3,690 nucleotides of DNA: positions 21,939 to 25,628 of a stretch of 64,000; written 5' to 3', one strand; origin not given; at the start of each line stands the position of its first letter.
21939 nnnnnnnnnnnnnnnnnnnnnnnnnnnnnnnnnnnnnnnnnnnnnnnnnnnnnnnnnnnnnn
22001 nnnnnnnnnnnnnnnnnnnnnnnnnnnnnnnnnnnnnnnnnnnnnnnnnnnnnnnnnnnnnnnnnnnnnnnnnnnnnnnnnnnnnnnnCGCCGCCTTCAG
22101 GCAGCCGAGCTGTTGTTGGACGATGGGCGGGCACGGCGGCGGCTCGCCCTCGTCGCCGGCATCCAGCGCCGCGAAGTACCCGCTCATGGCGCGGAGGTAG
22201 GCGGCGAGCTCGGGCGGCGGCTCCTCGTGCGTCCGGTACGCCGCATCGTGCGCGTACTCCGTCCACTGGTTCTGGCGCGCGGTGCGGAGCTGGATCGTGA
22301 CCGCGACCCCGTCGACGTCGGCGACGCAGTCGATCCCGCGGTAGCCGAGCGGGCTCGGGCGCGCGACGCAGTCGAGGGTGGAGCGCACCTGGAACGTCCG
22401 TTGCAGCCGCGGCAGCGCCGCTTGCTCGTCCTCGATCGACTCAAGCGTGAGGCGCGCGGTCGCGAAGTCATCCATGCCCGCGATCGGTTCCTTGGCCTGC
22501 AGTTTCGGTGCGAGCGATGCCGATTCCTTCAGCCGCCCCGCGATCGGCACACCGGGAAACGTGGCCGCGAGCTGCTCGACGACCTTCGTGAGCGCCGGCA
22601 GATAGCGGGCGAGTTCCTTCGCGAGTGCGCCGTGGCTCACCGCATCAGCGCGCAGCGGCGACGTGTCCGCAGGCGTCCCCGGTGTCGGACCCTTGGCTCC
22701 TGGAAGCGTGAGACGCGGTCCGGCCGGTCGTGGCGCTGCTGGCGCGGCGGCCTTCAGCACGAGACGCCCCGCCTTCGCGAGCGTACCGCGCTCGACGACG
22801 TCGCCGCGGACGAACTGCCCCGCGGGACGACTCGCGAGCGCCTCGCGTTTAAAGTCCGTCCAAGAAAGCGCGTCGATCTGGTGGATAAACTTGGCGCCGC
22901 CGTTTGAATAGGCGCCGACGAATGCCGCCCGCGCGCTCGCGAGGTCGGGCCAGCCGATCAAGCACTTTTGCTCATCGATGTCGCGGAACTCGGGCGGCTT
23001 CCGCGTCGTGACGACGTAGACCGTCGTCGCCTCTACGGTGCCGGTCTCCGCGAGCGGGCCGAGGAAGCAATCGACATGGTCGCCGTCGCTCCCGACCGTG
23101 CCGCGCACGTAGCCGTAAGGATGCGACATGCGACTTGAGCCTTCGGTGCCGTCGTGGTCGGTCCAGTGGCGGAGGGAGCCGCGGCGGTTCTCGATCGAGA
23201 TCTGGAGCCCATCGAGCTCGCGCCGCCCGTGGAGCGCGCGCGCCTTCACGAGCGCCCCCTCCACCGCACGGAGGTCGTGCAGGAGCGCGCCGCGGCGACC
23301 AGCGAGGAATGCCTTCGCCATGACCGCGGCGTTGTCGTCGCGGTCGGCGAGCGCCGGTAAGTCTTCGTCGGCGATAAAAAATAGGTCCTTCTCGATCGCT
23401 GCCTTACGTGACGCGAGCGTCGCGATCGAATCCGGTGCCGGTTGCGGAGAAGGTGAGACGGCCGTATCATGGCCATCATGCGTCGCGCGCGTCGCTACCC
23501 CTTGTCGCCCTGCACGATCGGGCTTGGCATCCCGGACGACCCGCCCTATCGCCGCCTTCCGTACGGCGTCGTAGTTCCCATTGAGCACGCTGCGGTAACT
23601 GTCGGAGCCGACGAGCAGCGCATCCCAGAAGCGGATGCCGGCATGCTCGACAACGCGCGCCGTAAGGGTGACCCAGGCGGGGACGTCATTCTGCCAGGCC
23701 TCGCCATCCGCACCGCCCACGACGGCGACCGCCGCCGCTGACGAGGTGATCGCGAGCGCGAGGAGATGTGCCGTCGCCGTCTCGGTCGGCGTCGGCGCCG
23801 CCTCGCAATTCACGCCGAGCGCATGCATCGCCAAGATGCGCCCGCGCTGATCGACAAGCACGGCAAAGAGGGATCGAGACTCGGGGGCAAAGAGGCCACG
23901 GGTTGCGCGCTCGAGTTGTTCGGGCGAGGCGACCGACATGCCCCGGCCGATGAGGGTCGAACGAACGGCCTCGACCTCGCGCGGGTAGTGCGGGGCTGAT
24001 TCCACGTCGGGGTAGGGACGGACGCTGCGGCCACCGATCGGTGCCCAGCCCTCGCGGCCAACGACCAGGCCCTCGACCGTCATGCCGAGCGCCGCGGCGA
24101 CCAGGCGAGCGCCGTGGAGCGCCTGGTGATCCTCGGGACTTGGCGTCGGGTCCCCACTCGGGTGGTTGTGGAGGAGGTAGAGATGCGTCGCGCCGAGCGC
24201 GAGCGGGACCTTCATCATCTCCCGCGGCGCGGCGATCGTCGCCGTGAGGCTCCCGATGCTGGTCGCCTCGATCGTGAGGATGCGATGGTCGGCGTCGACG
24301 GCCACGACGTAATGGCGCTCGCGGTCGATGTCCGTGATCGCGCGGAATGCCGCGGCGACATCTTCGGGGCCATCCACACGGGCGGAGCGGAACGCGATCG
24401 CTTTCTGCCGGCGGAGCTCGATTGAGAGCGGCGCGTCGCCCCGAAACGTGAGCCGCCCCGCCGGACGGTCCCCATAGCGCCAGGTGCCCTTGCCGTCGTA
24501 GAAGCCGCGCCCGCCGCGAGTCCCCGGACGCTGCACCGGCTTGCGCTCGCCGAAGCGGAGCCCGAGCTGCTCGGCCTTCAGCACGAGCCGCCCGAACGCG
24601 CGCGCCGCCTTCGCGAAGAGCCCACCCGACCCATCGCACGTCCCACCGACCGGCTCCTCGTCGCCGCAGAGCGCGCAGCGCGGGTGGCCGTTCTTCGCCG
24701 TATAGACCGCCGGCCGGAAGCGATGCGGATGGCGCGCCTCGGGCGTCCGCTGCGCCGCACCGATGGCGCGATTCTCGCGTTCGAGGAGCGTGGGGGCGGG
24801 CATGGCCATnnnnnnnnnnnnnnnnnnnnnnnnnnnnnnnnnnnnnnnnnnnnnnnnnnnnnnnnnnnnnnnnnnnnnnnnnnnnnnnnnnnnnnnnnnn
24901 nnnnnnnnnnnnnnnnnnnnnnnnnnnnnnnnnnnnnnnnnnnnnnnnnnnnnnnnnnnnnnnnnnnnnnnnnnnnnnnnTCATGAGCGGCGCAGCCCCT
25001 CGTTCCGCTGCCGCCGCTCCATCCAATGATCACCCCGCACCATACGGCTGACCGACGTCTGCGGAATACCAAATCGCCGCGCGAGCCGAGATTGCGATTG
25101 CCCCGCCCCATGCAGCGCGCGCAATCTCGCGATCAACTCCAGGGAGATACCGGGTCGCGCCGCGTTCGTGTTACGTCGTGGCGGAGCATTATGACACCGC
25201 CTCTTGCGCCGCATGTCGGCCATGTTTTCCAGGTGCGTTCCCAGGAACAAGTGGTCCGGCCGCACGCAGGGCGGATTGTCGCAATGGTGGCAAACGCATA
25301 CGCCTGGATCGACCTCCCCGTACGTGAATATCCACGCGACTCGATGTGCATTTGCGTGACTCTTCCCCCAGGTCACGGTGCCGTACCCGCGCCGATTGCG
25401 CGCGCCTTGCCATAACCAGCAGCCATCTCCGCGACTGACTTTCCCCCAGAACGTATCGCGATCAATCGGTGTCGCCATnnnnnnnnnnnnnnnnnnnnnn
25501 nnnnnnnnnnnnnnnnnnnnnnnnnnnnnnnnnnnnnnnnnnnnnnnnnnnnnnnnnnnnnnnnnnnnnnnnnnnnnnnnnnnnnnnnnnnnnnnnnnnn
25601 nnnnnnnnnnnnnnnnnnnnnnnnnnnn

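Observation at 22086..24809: Phage-encoded polyvalent protein combining RadC/JAB, an inorganic pyrophosphatase domain and a RelA/SpoT-like nucleotidyltransferase domain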

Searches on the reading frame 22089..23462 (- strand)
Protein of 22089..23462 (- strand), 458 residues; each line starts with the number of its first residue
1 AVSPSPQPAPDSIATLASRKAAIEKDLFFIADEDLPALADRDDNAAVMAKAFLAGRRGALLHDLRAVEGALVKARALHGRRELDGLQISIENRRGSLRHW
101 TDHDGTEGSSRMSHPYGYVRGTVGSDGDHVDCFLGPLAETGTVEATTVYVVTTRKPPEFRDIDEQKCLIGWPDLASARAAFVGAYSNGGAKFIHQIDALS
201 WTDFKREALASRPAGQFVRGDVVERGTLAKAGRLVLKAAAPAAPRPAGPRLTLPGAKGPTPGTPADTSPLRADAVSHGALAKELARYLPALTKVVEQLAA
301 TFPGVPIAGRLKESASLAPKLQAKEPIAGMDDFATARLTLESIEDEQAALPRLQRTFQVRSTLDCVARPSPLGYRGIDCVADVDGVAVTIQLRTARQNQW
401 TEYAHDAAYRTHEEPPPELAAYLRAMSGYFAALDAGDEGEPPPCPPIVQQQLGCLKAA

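Call 44: predict_structure(alignment_id=A2)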
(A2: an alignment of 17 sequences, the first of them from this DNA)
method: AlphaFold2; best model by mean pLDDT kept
length: 458 residues; sequences in the alignment: 17
mean_pLDDT: 84.1   pTM: 0.47
mean pLDDT of the five models: 84.1, 83.8, 81.9, 81.4, 80.6
residues with pLDDT >= 90: 261; 70-90: 127; 50-70: 24; < 50: 46
segments of 3 or more residues with pLDDT < 50: 1-7, 230-264
pLDDT, mean of each block of 10 residues (from residue 1): 47 80 91 95 96 95 90 62 86 81 77 90 89 93 94 89 94 96 82 96 95 87 78 31 34 37 50 77 91 95 93 83 81 94 96 97 94 93 96 96 89 84 96 92 96 88
secondary structure, 60 per line:
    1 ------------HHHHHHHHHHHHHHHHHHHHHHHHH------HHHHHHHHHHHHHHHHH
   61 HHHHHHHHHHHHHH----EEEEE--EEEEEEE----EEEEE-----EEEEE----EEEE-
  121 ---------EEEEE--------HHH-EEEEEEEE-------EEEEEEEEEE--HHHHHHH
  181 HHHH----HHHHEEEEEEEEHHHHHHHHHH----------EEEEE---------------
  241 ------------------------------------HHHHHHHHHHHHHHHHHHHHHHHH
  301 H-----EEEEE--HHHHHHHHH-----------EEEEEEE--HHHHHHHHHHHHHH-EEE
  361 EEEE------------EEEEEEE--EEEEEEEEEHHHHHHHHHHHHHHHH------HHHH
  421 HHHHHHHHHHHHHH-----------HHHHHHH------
elements in order: H13-37 H44-74 E79-83 E86-92 E97-101 E107-111 E116-119 E130-134 E147-154 E162-171 H174-184 H189-192 E193-200 H201-210 E221-225 H277-301 E307-311 H314-322 E334-340 H343-356 E358-364 E377-383 E386-394 H395-410 H417-434 H446-452
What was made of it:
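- Five of six window-wide matches lie in three adjacent minus-strand genes, and the second junction in the target lies in the disordered linker (call 44). Asp827 lies on the adjacent strand, on the same sheet face as position 838, and could in principle supply the missing carboxylate (DSSP in call 44; inference). InPase and RSH are joined by a 35-residue disordered linker with a junction motif and no predicted interface (pTM 0.47; call 44).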

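Call 46: fold_search(model_id=the predicted structure, library=pdb)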
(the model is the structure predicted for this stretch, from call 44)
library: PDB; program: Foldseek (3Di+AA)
matches with E <= 10: 577; with E <= 0.001: 74
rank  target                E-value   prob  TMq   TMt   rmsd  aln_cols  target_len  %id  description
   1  5ded_C                1.0e-08  1.00  0.30  0.65   3.9       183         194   24  Crystal structure of the small alarmone synthethase 1 from Bacillus subtilis bound to its product pppGpp (released 2015-10-28)
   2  6fgk_D                1.2e-08  1.00  0.27  0.61   5.4       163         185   21  Crystal structure of the small alarmone synthethase 2 from Bacillus subtilis (released 2018-02-07)
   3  5dec_B                1.4e-08  1.00  0.29  0.64   3.6       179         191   24  Crystal structure of the small alarmone synthetase 1 from Bacillus subtilis (released 2015-10-28)
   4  5ded_H                1.5e-08  1.00  0.29  0.64   4.1       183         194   24  Crystal structure of the small alarmone synthethase 1 from Bacillus subtilis bound to its product pppGpp (released 2015-10-28)
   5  6fgk_A                1.7e-08  1.00  0.28  0.63   5.5       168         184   20  Crystal structure of the small alarmone synthethase 2 from Bacillus subtilis (released 2018-02-07)
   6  5dec_D                1.8e-08  1.00  0.29  0.64   3.6       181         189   24  Crystal structure of the small alarmone synthetase 1 from Bacillus subtilis (released 2015-10-28)
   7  6fgk_B                2.1e-08  1.00  0.29  0.68   4.2       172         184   23  Crystal structure of the small alarmone synthethase 2 from Bacillus subtilis (released 2018-02-07)
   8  5ded_B                2.6e-08  1.00  0.29  0.63   4.0       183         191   23  Crystal structure of the small alarmone synthethase 1 from Bacillus subtilis bound to its product pppGpp (released 2015-10-28)
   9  5ded_E                2.8e-08  1.00  0.29  0.64   4.0       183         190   24  Crystal structure of the small alarmone synthethase 1 from Bacillus subtilis bound to its product pppGpp (released 2015-10-28)
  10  6fgk_C                3.1e-08  1.00  0.29  0.67   3.9       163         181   21  Crystal structure of the small alarmone synthethase 2 from Bacillus subtilis (released 2018-02-07)
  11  5ded_A                3.1e-08  1.00  0.29  0.63   4.3       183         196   24  Crystal structure of the small alarmone synthethase 1 from Bacillus subtilis bound to its product pppGpp (released 2015-10-28)
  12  7ztb_A                3.5e-08  1.00  0.30  0.39   3.4       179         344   17  Structure of the Salmonella tRNA pyrophosphokinase CapRel (released 2022-11-23)
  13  9erv_A                4.4e-08  1.00  0.30  0.39   3.5       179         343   17  Structure of Salmonella CapRel bound to Bas11 Gp54 (released 2024-11-06)
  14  5dec_A                5.2e-08  1.00  0.29  0.64   3.6       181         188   23  Crystal structure of the small alarmone synthetase 1 from Bacillus subtilis (released 2015-10-28)
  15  5ded_D                7.3e-08  1.00  0.28  0.63   4.1       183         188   23  Crystal structure of the small alarmone synthethase 1 from Bacillus subtilis bound to its product pppGpp (released 2015-10-28)
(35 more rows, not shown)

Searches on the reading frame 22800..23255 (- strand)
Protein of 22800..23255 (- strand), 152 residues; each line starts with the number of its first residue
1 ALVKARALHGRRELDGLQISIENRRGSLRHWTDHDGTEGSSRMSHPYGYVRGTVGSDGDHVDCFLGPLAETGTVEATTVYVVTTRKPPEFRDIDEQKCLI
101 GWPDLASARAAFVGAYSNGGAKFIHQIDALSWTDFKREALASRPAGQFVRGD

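Call 23: search_solved_structures(query=window:22800-23255:-, max_evalue=10, show_alignments=2)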
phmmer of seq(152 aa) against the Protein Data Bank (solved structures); distinct sequences matched with E-value up to 10: 2.
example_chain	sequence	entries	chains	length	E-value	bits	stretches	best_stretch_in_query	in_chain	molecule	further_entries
9b41_L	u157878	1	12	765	4.5e-15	59.2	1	11-133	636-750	gp19 Portal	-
1ygz_A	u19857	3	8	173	0.47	13.7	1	40-69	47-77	Inorganic pyrophosphatase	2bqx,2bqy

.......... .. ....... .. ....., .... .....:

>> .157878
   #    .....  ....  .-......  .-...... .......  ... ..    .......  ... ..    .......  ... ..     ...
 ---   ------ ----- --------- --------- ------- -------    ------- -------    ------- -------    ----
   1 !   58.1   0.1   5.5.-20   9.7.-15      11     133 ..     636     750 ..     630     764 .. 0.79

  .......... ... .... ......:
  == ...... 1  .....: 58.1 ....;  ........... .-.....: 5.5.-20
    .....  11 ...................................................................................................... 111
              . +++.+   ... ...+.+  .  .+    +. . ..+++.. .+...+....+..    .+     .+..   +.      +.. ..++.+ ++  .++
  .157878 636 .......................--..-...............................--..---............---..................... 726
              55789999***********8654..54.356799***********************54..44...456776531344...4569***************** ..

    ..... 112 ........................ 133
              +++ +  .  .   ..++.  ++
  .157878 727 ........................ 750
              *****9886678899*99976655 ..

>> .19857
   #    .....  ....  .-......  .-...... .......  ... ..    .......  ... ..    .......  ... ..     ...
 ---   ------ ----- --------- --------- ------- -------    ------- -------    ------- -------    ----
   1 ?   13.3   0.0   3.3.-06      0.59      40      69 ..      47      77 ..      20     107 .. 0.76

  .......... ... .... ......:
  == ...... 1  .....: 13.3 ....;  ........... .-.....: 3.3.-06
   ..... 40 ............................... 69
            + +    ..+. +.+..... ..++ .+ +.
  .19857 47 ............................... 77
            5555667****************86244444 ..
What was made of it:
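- On Canonical family I PPase (PF00719): The only link to a canonical PPase is a 30-residue match to 1ygz at E 0.47 (call 23).
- The best solved relative is the C-terminal domain of a portal protein from a virion structure (9b41; call 23).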

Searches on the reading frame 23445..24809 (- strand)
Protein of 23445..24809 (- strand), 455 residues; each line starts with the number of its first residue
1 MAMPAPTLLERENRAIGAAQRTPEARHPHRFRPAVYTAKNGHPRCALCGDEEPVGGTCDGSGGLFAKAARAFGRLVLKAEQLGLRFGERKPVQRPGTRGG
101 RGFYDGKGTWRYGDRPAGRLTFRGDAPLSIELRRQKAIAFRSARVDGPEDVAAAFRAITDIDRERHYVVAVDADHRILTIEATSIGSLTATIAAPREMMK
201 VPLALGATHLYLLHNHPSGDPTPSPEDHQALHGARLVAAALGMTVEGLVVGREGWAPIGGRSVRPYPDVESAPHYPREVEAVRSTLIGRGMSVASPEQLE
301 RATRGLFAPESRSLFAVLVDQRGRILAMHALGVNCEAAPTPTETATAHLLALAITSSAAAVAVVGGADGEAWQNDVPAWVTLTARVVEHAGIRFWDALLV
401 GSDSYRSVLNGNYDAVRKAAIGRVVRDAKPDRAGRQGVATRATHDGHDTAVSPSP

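Call 61: predict_structure(alignment_id=A3)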
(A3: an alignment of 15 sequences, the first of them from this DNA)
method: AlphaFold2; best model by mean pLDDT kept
length: 455 residues; sequences in the alignment: 15
mean_pLDDT: 69.2   pTM: 0.56
mean pLDDT of the five models: 69.2, 68.0, 67.9, 66.1, 64.6
residues with pLDDT >= 90: 85; 70-90: 158; 50-70: 105; < 50: 107
segments of 3 or more residues with pLDDT < 50: 19-33, 83-95, 97-99, 124-138, 270-287, 412-414, 428-455
pLDDT, mean of each block of 10 residues (from residue 1): 65 56 33 56 65 53 59 70 50 48 66 69 41 41 85 77 84 91 74 81 91 88 91 92 94 89 75 36 44 87 82 87 88 61 82 91 79 76 90 90 81 53 49 39 33 32
secondary structure, 60 per line:
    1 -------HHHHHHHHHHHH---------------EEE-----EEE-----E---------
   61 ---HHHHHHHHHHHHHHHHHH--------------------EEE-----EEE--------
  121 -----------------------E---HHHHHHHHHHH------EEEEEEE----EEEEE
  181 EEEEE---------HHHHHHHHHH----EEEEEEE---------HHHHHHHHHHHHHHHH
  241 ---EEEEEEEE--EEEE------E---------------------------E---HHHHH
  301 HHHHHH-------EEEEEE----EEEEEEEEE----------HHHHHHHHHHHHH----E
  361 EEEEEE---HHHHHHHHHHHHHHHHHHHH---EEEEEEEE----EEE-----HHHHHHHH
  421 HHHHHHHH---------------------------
elements in order: H8-19 E35-37 E43-45 H64-81 E102-104 E110-112 H148-158 E165-171 E176-185 H195-204 E209-215 H225-240 E244-251 E254-257 H296-306 E314-319 E324-332 H343-355 E360-366 H370-389 E393-400 E405-407 H413-428

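Call 64: fold_search(model_id=the predicted structure, library=pdb)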
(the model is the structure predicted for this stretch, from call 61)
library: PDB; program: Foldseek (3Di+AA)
matches with E <= 10: 137; with E <= 0.001: 5
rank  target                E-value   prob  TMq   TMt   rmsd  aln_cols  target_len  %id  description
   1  2qlc_C                6.5e-09  1.00  0.25  0.86   1.6       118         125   30  The crystal structure of DNA repair protein RadC from Chlorobium tepidum TLS (released 2007-09-04)
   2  2qlc_A                8.2e-09  1.00  0.25  0.85   1.7       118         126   31  The crystal structure of DNA repair protein RadC from Chlorobium tepidum TLS (released 2007-09-04)
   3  2qlc_E                1.6e-08  1.00  0.25  0.87   1.6       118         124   30  The crystal structure of DNA repair protein RadC from Chlorobium tepidum TLS (released 2007-09-04)
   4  2qlc_B                3.0e-08  1.00  0.24  0.85   2.1       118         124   30  The crystal structure of DNA repair protein RadC from Chlorobium tepidum TLS (released 2007-09-04)
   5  2qlc_D                2.4e-07  1.00  0.24  0.85   2.2       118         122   31  The crystal structure of DNA repair protein RadC from Chlorobium tepidum TLS (released 2007-09-04)
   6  8s9s_8                8.9e-02  0.60  0.15  0.30   5.7       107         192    7  Structure of the human ER membrane protein complex (EMC) in GDN (released 2023-05-17)
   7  9k3e_B                9.4e-02  0.30  0.13  0.40   9.8       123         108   10  DddB(BadTF3) dsDNA deaminase (released 2024-11-27)
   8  6ww7_H                1.2e-01  0.51  0.16  0.34   6.7       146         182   10  Structure of the human ER membrane protein complex in a lipid nanodisc (released 2020-05-27)
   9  9pf1_c                1.8e-01  0.41  0.14  0.22   6.4       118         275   18  Nub1/Fat10-processing human 26S proteasome with Rpt4 at top of spiral staircase (AAA+ motor locally refined) (released 2025-11-19)
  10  9nkg_c                2.7e-01  0.30  0.15  0.22   8.9       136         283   14  Structure of substrate engaged MIDN-bound human 26S proteasome, EB-MIDN (Composite map) (released 2025-05-07)
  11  6fvt_U                2.7e-01  0.15  0.13  0.17  10.8       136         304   13  26S proteasome, s1 state (released 2018-08-22)
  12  4ocm_B                3.2e-01  0.38  0.15  0.32   6.7       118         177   14  Crystal Structure of the Rpn8-Rpn11 MPN domain heterodimer, crystal form Ib (released 2014-01-29)
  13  9ea4                  3.9e-01  0.47  0.15  0.15   6.6       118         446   12  Structure of Citrobacter BubCD (released 2025-09-24)
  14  9cgc_V                4.1e-01  0.25  0.14  0.21   6.6       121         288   11  Yeast 26S proteasome non-substrate-engaged (S1 state) (released 2025-07-09)
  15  3jco_U                5.2e-01  0.16  0.13  0.20   6.9       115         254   12  Structure of yeast 26S proteasome in M1 state derived from Titan dataset (released 2016-06-15)
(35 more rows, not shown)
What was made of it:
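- Checked: Folds: the RSH model resembles RelQ 5DED (E 1e-8, TM 0.65; call 46) and the RadC model resembles 2QLC (TM 0.86, rmsd 1.6 A; call 64).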

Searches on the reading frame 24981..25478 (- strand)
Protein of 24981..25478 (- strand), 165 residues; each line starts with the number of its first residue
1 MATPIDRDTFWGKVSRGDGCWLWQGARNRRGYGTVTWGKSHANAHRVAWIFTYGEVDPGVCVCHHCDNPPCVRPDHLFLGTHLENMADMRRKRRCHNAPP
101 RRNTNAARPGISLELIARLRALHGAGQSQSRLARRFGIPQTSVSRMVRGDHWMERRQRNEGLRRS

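Call 74: search_protein_families(library=phrogs, proteins=[window:24981-25478:-], max_evalue=0.001)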
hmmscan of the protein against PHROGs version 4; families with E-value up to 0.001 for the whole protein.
window:24981-25478:- (165 aa): 14 families
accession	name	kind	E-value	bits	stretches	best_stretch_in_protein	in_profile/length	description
phrog_1872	-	DNA, RNA and nucleotide metabolism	2.2e-29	103.5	1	17-120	33-139/166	endonuclease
phrog_59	-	DNA, RNA and nucleotide metabolism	1e-26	95.3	1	16-152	154-272/423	HNH endonuclease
phrog_826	-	DNA, RNA and nucleotide metabolism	1.9e-22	81.1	1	4-98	68-161/281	HNH endonuclease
phrog_6254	-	DNA, RNA and nucleotide metabolism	4.3e-22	80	1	18-150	12-151/154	HNH endonuclease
phrog_3593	-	DNA, RNA and nucleotide metabolism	2.6e-20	74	1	3-93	52-144/210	HNH endonuclease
phrog_4842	-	DNA, RNA and nucleotide metabolism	4.2e-16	60.1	1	6-77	63-135/154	HNH endonuclease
phrog_1492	-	DNA, RNA and nucleotide metabolism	4.7e-12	46.8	1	18-99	84-169/414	HNH endonuclease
phrog_20467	-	DNA, RNA and nucleotide metabolism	1.5e-07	32.3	1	61-154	24-106/112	HNH endonuclease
phrog_99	-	DNA, RNA and nucleotide metabolism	1.6e-07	32.4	1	26-93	144-209/383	HNH endonuclease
phrog_517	-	DNA, RNA and nucleotide metabolism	7.5e-05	24.6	1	94-149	70-124/128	HTH DNA binding protein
phrog_4583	-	transcription regulation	0.00018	22.5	1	120-150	17-47/81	transcriptional repressor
phrog_1590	-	unknown function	0.00067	20.1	0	118-156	129-167/281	-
phrog_4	-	transcription regulation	0.00076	19.6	1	78-150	95-169/400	transcriptional repressor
phrog_664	-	DNA, RNA and nucleotide metabolism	0.00092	20.1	0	101-155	75-129/210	DNA binding protein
